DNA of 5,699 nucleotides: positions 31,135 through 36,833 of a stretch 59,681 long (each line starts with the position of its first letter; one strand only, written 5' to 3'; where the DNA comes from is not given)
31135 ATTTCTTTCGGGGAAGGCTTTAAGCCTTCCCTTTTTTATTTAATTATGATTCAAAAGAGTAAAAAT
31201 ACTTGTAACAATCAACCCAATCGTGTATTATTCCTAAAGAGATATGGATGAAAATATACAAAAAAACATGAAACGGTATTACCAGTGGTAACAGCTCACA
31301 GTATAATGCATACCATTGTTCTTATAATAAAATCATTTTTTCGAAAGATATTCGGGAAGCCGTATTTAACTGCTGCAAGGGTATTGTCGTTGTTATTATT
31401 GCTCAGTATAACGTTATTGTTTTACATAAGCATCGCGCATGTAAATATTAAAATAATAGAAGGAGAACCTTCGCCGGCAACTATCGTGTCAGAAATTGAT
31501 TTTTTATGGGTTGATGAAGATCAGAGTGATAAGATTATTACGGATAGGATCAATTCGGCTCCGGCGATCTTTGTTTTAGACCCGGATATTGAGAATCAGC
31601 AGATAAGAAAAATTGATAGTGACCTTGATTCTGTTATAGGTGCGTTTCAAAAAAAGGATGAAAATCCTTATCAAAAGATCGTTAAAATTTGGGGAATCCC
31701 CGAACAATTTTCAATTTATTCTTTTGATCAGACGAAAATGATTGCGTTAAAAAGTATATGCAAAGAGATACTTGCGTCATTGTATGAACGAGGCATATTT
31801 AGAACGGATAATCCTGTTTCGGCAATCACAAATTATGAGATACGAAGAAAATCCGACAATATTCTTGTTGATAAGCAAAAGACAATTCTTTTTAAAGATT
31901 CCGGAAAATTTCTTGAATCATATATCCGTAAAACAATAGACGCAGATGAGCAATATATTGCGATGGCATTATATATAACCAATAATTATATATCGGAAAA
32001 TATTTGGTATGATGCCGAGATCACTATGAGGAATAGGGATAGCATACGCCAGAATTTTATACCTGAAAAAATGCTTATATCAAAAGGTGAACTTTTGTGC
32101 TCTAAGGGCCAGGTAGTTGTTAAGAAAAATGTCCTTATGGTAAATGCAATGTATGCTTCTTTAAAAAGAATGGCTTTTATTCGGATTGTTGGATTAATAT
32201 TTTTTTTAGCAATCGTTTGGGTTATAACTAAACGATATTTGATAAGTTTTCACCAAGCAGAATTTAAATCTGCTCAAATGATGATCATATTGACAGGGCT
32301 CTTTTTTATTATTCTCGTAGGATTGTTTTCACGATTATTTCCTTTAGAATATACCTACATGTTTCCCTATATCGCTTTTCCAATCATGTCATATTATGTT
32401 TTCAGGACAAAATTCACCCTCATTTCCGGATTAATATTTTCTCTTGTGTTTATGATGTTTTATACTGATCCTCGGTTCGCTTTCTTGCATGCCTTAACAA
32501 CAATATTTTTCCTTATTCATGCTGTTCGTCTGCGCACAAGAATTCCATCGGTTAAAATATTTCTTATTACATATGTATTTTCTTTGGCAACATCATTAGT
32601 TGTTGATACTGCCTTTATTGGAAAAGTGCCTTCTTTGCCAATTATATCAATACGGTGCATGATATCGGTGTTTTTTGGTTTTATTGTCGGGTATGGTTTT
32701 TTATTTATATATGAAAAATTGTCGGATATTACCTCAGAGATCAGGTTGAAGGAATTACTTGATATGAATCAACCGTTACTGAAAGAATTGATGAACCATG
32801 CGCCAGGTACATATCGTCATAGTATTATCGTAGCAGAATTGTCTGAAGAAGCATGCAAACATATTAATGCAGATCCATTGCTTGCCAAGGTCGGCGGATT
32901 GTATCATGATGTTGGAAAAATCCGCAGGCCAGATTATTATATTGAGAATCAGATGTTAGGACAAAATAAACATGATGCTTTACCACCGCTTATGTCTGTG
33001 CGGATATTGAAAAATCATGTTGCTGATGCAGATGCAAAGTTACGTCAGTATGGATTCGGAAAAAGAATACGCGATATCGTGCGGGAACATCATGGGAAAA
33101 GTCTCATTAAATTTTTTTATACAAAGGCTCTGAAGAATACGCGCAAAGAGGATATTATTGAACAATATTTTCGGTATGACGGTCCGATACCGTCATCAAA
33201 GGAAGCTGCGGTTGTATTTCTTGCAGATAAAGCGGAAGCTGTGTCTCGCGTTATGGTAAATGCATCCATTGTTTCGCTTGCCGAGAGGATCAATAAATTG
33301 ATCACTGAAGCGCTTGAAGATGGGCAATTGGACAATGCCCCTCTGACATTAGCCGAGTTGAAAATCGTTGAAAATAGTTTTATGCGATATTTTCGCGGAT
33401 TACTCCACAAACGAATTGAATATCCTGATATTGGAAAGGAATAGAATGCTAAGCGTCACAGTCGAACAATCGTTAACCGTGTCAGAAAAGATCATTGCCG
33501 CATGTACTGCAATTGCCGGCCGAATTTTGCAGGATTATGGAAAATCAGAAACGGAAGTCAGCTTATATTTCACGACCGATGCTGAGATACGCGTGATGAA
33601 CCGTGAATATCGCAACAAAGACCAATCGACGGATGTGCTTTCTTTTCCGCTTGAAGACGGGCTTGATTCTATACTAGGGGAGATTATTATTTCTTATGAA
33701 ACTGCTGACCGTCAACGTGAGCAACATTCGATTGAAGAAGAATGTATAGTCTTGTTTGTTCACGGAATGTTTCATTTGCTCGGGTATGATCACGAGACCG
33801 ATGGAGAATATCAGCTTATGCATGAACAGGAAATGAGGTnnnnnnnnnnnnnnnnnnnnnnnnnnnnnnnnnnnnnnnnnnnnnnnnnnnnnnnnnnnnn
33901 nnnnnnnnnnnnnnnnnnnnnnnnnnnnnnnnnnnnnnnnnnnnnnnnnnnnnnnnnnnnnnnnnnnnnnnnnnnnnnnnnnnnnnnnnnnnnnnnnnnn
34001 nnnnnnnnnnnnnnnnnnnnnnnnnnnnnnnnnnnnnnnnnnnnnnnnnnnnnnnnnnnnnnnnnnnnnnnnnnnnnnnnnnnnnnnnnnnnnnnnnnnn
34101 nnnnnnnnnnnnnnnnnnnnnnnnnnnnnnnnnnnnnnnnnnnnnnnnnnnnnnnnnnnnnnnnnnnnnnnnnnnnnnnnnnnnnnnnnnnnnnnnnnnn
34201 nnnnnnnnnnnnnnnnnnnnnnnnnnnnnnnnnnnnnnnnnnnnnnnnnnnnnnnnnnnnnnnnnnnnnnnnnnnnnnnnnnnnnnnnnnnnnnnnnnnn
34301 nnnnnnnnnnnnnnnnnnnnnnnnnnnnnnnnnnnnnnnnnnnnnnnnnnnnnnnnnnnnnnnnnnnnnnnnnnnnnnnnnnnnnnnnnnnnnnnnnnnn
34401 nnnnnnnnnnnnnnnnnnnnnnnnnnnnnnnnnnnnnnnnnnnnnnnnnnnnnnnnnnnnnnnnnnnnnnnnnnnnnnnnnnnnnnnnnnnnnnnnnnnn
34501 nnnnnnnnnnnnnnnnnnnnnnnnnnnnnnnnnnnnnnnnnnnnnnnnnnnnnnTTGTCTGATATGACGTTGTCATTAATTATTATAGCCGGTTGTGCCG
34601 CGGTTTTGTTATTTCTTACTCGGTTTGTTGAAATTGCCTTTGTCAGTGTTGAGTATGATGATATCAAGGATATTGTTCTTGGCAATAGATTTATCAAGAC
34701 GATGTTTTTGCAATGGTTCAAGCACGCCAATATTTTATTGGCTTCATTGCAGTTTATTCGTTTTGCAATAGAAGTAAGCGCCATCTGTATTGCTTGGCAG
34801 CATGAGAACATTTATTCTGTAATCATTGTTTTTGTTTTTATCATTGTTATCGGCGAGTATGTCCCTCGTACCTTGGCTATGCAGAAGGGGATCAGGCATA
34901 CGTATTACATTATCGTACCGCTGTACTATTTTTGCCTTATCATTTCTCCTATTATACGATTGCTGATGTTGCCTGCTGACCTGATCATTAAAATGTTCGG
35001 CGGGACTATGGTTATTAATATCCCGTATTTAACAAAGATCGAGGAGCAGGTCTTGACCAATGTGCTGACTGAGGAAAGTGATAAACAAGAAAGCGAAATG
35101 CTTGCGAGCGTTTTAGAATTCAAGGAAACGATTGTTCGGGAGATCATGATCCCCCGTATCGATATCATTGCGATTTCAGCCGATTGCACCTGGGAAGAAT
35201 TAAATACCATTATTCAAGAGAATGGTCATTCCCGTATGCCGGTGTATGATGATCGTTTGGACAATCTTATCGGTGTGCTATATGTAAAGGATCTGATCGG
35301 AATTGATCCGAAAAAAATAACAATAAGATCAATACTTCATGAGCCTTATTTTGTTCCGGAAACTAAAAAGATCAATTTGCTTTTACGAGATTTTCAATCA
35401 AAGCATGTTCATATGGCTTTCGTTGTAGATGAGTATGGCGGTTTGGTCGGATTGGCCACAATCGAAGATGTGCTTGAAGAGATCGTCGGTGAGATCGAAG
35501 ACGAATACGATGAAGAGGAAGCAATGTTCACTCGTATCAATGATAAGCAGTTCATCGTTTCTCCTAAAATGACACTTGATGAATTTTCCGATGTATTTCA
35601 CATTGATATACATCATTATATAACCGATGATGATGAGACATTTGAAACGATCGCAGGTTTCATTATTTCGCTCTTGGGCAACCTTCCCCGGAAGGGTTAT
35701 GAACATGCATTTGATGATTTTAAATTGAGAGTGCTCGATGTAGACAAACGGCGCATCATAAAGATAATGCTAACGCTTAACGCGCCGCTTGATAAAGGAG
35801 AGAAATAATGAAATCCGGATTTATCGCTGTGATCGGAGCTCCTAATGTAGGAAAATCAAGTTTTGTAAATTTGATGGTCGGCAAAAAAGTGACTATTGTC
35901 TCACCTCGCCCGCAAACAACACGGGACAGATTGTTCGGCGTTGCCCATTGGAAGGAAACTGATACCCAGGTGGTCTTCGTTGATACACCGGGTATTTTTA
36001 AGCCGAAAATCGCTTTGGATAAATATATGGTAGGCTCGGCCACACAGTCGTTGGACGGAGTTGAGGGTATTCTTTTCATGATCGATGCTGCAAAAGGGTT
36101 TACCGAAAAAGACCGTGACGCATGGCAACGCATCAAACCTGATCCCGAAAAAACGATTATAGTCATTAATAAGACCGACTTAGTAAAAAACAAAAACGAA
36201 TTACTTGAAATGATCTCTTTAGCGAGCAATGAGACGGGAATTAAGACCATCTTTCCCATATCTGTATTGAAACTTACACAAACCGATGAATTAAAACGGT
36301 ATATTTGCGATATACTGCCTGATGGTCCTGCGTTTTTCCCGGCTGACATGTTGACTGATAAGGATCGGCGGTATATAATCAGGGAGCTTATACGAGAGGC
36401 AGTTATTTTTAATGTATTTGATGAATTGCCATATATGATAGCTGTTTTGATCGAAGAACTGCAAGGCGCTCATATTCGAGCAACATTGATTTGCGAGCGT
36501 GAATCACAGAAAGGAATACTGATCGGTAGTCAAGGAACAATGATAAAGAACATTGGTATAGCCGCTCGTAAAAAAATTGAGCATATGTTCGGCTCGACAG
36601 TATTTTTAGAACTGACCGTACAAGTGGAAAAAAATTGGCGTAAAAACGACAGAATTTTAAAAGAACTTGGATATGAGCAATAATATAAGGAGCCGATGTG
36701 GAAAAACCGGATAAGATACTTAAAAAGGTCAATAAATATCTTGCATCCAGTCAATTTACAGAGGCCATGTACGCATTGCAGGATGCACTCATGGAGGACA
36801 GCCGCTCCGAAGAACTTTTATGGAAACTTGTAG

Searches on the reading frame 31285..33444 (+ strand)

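Call 42: search_protein_families(library=pfam, proteins=[window:31285-33444:+], max_evalue=0.00001)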
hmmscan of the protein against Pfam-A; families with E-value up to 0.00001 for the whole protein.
window:31285-33444:+ (719 aa): 2 families
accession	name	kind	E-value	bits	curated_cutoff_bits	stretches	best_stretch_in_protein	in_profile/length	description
PF01966.28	HD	-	1.8e-16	60.9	22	1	509-652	1-115/116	HD domain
PF07697.16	7TMR-HDED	-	2e-15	57.8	27.6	1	59-283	2-214/224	7TM-HD extracellular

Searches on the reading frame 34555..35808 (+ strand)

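Call 4: search_protein_families(library=pfam, proteins=[window:34555-35808:+], max_evalue=0.01)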
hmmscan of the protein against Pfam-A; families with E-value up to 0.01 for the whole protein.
window:34555-35808:+ (417 aa): 4 families
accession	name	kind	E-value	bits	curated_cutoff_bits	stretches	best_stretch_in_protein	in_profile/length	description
PF00571.33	CBS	-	1.1e-16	61.3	24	2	194-248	1-52/57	CBS domain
PF03471.22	CorC_HlyC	-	3e-16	59.6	27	1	327-409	2-80/81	Transporter associated domain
PF01595.25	CNNM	-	9.4e-15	55.2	28.4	1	25-174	16-174/181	Cyclin M transmembrane N-terminal domain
PF25432.1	FF_PRPF40A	-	0.0031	17.7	27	0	329-353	14-38/60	PRPF40A-like, FF domain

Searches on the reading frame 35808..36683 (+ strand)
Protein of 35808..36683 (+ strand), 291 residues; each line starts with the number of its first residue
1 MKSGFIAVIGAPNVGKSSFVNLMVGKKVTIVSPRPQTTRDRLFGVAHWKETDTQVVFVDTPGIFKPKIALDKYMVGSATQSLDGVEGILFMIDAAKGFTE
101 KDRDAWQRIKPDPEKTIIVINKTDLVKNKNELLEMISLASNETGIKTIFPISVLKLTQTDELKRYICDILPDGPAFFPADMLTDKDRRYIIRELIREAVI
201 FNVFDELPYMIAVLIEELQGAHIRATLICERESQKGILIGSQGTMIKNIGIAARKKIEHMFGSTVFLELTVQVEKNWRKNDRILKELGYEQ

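Call 4: search_protein_families(library=pfam, proteins=[window:35808-36683:+], max_evalue=0.01)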
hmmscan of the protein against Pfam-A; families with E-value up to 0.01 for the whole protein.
window:35808-36683:+ (291 aa): 9 families
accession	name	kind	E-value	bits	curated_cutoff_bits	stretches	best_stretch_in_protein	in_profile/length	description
PF01926.29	MMR_HSR1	-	1.3e-24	86.9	21.9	1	6-122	2-113/113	50S ribosome-binding GTPase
PF07650.23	KH_2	-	6.7e-17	61.5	22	1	206-278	1-78/78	KH domain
PF00350.29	Dynamin_N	-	5.8e-12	46.4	27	2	49-122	97-167/168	Dynamin family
PF02421.24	FeoB_N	-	7e-09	35.8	27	1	6-164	3-154/156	Ferrous iron transport protein B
PF00009.33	GTP_EFTU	-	2e-07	31.2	26.5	1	49-171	65-187/188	Elongation factor Tu GTP binding domain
PF04548.22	AIG1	-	2e-07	31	27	1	6-137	3-139/212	AIG1 family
PF03193.22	RsgA_GTPase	-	1.9e-05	25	30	0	4-65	107-170/174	RsgA GTPase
PF02492.25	cobW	-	7.5e-05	22.8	20.7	1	51-135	82-165/180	CobW/HypB/UreG, nucleotide-binding domain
PF10662.15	PduV-EutP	-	0.0029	17.9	21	1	114-166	90-141/143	Ethanolamine utilisation - propanediol utilisation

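Call 8: search_protein_families(library=ncbifam, proteins=[window:35808-36683:+], max_evalue=0.001)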
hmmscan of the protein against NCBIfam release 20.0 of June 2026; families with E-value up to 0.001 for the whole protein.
window:35808-36683:+ (291 aa): 23 families
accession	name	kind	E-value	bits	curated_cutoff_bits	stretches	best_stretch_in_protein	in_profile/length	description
NF000908.1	PRK00089.1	equivalog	3e-98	328.7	237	1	1-289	1-291/291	GTPase Era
TIGR00436.1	era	equivalog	3.1e-70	236.6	116.25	1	4-271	1-269/270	GTPase Era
TIGR03594.1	GTPase_EngA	equivalog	4e-32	111.8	306.7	1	6-172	3-162/432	ribosome biogenesis GTPase Der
NF002828.0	PRK03003.1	equivalog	1.4e-21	76.7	631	1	5-175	42-205/477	ribosome biogenesis GTPase Der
TIGR00231.1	small_GTP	domain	4.2e-20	72.1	42.5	1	1-163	1-159/164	GTP-binding protein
TIGR03918.1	GTP_HydF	equivalog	1.5e-18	66.8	325.55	1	6-172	10-169/392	[FeFe] hydrogenase H-cluster maturation GTPase HydF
NF007071.0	PRK09518.1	equivalog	2.2e-18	66.1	953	1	4-138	272-404/706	bifunctional cytidylate kinase/GTPase Der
TIGR00450.1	mnmE_trmE_thdF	equivalog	5.1e-18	65.4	252.6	1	6-146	212-353/446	tRNA uridine-5-carboxymethylaminomethyl(34) synthesis GTPase MnmE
NF003661.0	PRK05291.1-3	equivalog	5.2e-18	65.6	380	1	4-172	216-372/448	tRNA uridine-5-carboxymethylaminomethyl(34) synthesis GTPase MnmE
TIGR03596.1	GTPase_YlqF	equivalog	3.3e-14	52.9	208.2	1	6-69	121-179/276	ribosome biogenesis GTPase YlqF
TIGR03598.1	GTPase_YsxC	equivalog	4.7e-13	49.2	124.45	1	6-166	21-185/186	ribosome biogenesis GTP-binding protein YihA/YsxC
NF008956.1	PRK12299.1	equivalog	1.6e-09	37.2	300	1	6-169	161-324/327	GTPase ObgE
NF008955.0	PRK12297.1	equivalog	1.9e-09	36.9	406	1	6-177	162-335/429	GTPase ObgE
TIGR02729.1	Obg_CgtA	equivalog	3.9e-09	36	280.25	1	6-169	160-327/329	Obg family GTPase CgtA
TIGR03597.1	GTPase_YqeH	equivalog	9.4e-09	34.9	297.4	1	7-68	159-220/361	ribosome biogenesis GTPase YqeH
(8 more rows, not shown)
